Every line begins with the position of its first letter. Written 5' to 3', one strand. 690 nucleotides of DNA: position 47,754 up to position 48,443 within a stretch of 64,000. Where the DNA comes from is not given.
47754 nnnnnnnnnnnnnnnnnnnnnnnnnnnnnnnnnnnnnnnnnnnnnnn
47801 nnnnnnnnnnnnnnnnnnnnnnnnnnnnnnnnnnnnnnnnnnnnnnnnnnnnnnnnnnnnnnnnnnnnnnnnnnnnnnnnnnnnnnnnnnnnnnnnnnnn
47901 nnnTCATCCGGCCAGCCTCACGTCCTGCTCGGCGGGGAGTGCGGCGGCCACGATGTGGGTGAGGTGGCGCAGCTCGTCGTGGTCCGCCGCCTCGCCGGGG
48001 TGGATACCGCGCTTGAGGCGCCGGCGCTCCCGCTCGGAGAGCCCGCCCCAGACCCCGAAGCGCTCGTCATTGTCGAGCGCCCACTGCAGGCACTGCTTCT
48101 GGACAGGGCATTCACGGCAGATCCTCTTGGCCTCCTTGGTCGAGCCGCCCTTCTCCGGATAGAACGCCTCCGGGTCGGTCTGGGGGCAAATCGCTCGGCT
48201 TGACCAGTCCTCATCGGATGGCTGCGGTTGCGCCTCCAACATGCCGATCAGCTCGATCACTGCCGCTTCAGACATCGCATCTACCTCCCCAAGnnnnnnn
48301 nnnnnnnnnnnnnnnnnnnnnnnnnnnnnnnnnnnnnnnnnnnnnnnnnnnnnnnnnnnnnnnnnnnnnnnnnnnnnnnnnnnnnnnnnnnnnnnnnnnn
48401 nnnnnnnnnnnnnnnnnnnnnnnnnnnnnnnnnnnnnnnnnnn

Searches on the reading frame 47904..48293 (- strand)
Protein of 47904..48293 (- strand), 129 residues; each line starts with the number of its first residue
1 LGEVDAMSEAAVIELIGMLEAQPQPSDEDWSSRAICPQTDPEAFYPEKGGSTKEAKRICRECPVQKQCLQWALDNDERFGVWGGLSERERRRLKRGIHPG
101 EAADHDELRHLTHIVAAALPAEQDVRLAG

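Call 87: search_protein_families(library=pfam, proteins=[window:47904-48293:-], max_evalue=0.01)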
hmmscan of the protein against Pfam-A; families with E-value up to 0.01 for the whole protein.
window:47904-48293:- (129 aa): 1 family
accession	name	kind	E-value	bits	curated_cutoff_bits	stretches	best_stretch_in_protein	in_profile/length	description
PF02467.21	Whib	-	2.1e-27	95.9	23.6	1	30-93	1-65/65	Transcription factor WhiB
